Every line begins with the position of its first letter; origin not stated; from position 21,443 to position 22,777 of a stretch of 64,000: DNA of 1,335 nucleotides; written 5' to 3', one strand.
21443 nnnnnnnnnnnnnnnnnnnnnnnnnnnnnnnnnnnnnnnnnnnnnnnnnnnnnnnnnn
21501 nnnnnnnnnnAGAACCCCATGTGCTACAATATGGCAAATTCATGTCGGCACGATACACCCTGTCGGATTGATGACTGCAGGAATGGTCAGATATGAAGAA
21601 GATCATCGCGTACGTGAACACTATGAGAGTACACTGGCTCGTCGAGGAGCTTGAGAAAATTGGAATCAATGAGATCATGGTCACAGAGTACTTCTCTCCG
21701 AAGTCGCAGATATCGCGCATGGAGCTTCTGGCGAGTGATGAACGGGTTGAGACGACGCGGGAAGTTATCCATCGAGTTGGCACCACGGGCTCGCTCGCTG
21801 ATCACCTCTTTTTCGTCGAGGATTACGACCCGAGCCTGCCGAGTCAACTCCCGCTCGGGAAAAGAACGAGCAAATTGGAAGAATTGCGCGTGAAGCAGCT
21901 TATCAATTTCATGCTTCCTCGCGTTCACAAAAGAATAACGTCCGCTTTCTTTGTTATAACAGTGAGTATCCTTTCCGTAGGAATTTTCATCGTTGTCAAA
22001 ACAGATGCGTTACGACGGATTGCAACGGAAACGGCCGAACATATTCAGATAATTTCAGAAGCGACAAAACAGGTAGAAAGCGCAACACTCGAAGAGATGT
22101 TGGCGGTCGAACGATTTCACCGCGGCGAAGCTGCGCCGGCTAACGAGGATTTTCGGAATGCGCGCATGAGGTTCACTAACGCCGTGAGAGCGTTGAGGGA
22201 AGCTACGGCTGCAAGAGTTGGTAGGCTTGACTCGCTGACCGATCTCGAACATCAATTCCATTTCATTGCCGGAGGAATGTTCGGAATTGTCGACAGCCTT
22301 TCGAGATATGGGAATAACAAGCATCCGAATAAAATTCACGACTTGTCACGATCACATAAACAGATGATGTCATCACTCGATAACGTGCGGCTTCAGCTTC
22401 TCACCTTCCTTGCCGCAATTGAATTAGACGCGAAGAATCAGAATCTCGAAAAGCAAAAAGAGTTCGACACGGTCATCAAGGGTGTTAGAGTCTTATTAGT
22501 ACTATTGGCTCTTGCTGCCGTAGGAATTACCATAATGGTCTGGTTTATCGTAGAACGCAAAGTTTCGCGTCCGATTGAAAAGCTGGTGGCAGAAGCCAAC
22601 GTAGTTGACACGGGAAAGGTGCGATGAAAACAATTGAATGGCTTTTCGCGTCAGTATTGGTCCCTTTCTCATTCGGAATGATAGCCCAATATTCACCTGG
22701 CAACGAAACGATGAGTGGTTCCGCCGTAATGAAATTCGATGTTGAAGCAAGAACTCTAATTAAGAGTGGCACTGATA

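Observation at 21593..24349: T-loop-less P-II-like domain fused to a membrane sensor that duplicates the sensor of the adjacent orphan histidine kinase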

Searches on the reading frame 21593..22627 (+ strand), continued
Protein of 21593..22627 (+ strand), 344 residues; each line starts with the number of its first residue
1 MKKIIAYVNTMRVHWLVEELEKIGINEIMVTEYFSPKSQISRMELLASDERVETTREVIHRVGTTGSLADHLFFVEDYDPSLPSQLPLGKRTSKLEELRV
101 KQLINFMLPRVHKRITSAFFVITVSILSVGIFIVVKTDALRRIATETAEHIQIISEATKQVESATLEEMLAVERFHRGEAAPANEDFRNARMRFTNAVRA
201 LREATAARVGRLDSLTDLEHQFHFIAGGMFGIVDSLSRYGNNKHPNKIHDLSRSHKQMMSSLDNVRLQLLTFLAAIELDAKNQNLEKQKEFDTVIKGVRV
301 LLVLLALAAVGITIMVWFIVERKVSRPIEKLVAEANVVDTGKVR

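Call 68: list_cluster_members(proteins=[P0001, P0050, P0003, P0185])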
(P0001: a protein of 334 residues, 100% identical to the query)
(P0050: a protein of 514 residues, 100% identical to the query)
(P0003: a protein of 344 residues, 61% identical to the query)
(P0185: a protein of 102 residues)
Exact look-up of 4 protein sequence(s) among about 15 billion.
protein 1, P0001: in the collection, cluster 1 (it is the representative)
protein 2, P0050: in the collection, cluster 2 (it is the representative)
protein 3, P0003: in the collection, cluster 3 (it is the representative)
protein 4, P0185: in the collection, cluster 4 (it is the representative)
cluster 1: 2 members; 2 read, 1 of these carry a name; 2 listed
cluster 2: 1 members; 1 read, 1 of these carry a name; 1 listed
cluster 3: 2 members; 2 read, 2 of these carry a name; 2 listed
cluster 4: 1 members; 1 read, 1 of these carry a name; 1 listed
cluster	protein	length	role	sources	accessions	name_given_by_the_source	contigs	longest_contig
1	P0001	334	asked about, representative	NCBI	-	-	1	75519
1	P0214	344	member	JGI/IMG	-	nitrogen regulatory protein PII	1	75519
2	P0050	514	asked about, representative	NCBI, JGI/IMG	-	signal transduction histidine kinase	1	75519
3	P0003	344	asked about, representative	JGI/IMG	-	nitrogen regulatory protein PII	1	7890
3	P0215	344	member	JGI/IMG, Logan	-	hypothetical protein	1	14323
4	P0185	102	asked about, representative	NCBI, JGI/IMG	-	hypothetical protein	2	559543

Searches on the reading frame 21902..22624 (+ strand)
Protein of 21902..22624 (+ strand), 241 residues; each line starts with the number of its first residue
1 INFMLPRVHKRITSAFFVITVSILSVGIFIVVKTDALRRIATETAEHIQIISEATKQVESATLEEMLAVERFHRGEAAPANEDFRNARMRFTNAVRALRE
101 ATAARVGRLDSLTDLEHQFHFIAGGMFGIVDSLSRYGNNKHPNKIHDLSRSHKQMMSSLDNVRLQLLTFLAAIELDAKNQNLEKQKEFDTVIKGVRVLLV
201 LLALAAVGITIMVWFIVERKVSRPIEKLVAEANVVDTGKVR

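Call 53: predict_structure(alignment_id=A5)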
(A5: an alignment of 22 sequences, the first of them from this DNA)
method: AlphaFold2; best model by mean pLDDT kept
length: 241 residues; sequences in the alignment: 22
mean_pLDDT: 83.7   pTM: 0.64
mean pLDDT of the five models: 83.7, 80.0, 79.7, 78.0, 77.7
residues with pLDDT >= 90: 49; 70-90: 171; 50-70: 17; < 50: 4
segments of 3 or more residues with pLDDT < 50: none
pLDDT, mean of each block of 10 residues (from residue 1): 64 83 88 89 90 92 90 84 92 90 73 86 83 69 80 87 90 89 89 88 88 85 81 64 40
secondary structure, 60 per line:
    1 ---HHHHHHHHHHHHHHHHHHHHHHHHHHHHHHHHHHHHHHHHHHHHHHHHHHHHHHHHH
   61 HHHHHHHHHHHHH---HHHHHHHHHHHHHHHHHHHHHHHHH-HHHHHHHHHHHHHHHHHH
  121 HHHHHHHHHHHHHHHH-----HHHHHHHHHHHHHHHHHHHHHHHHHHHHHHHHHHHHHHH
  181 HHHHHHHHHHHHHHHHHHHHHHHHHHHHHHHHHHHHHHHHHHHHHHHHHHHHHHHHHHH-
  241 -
elements in order: H4-73 H77-101 H103-136 H142-239

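Call 56: fold_search(model_id=the predicted structure, library=pdb)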
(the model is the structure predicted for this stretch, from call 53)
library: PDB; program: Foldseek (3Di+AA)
matches with E <= 10: 784; with E <= 0.001: 0
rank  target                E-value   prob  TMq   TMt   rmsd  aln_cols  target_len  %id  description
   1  6s1a_A                1.9e-02  1.00  0.30  0.48   6.9       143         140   12  Ligand binding domain of the P. putida receptor PcaY_PP (released 2020-10-21)
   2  2z0n                  2.2e-02  0.97  0.34  0.34  34.2       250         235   10  Crystal structure of APPL1-BAR domain (released 2008-05-13)
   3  6s18_A                2.9e-02  1.00  0.30  0.46   6.9       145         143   12  Ligand binding domain of the P. putida receptor PcaY_PP in complex with glycerol (released 2020-10-21)
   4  9jih_B                3.1e-02  0.91  0.29  0.27  32.7       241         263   12  Crystal structure of BAR domain of ACAP4 (released 2026-01-14)
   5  9jih_A                3.6e-02  0.96  0.35  0.32  36.4       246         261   11  Crystal structure of BAR domain of ACAP4 (released 2026-01-14)
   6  4k0d_A                4.2e-02  1.00  0.45  0.71   3.7       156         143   13  Periplasmic sensor domain of sensor histidine kinase, Adeh_2942 (released 2013-06-12)
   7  8a1g_A                4.2e-02  0.94  0.29  0.32  30.9       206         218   11  Structure of the SNX1-SNX5 complex (released 2023-06-14)
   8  3fyq                  4.4e-02  0.90  0.26  0.32  23.1       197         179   14  Structure of Drosophila melanogaster talin IBS2 domain (residues 1981-2168) (released 2009-02-03)
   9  2q12                  4.7e-02  0.84  0.29  0.29  34.6       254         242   11  Crystal Structure of BAR domain of APPL1 (released 2007-08-14)
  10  1x04                  4.9e-02  0.82  0.26  0.30  28.8       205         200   11  Crystal structure of endophilin BAR domain (mutant) (released 2006-05-02)
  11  6s38_A                5.2e-02  1.00  0.30  0.48   6.9       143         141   12  Ligand binding domain of the P. putida receptor PcaY_PP in complex with quinate (released 2020-10-21)
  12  3va9                  5.7e-02  1.00  0.43  0.78   3.9       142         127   15  Crystal structure of the Rhodopseudomonas palustris histidine kinase HK9 sensor domain (released 2012-06-06)
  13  6s37_A                5.7e-02  0.99  0.26  0.44   8.2       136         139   12  Ligand binding domain of the P. putida receptor PcaY_PP in complex with salicylic acid (released 2020-10-21)
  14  6h7w_M                5.7e-02  0.99  0.39  0.42  33.2       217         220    9  Model of retromer-Vps5 complex assembled on membrane. (released 2018-09-26)
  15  6s3b_B                6.0e-02  0.99  0.29  0.49   7.0       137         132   13  Ligand binding domain of the P. putida receptor PcaY_PP in complex with benzoate (released 2020-10-21)
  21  4k0d_B                7.4e-02  1.00  0.45  0.71   3.5       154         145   12  Periplasmic sensor domain of sensor histidine kinase, Adeh_2942 (released 2013-06-12)
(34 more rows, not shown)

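Call 74: search_solved_structures(query=A5, max_evalue=1, show_alignments=2)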
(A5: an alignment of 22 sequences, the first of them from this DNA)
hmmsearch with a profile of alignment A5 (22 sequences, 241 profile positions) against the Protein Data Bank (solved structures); distinct sequences matched with E-value up to 1: 5.
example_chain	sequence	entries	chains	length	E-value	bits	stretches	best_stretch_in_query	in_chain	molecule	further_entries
6j9r_A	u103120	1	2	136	0.16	14.5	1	134-193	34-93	Brain tumor protein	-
3i3f_A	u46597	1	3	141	0.18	14.2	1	72-129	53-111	Hypothetical protein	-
5jqz_A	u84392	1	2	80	0.25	13.8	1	39-102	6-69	De novo designed homotetramer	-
5tgw_A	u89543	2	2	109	0.5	12.8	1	82-181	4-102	PS1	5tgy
2mtn_A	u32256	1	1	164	0.52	12.8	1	129-200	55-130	Histone-lysine N-methyltransferase 2A, PC4 and SFRS1-interacting protein fusion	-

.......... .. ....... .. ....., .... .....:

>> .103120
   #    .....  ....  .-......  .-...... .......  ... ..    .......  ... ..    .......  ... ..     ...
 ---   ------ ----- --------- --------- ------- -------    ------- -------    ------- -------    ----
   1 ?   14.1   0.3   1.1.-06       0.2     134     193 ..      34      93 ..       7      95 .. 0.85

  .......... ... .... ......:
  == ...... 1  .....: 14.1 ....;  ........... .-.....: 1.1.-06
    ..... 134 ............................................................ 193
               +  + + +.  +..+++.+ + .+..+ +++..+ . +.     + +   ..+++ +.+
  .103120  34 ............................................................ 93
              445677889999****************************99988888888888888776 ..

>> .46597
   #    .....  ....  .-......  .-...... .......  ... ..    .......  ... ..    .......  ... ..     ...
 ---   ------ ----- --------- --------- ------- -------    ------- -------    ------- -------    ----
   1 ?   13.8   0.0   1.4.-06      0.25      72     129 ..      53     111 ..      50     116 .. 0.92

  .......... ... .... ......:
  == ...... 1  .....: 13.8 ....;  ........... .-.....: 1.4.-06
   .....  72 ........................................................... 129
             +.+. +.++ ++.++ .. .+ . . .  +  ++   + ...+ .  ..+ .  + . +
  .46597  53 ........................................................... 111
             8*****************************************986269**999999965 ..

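Call 76: find_homologous_proteins(query=A5, max_evalue=0.001)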
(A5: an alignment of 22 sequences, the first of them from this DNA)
Query A5 (22 sequences) (241 aa, profile of the alignment): 20 proteins with E <= 0.001 among 8000 candidates.
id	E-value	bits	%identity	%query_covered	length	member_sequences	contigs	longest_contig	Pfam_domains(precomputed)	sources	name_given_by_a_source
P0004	1.8e-94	334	55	100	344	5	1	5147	-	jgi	jgi:hypothetical protein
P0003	1.2e-93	331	56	100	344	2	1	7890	-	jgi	jgi:nitrogen regulatory protein PII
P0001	1.2e-92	328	100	100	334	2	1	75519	-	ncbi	-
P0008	3.6e-90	320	51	98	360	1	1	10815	-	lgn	-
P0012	9.2e-90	318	45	100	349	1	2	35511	-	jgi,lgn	jgi:nitrogen regulatory protein PII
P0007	1.4e-89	318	49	100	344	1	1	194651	-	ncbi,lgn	-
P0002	5.6e-87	309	80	100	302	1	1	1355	-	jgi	jgi:hypothetical protein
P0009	2.2e-85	304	51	100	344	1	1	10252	-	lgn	-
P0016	8.8e-84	299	46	100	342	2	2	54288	-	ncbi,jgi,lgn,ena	-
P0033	9.5e-83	295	40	100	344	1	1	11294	-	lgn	-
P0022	2.4e-82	294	44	100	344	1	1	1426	-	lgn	-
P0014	1.1e-81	292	46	100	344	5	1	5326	-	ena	-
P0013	5.6e-81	289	47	99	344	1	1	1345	-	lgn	-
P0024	8.4e-81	289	43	100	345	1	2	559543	-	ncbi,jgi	jgi:nitrogen regulatory protein PII/Ca2+/Na+ antiporter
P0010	3.1e-78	280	48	98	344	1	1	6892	-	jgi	jgi:nitrogen regulatory protein PII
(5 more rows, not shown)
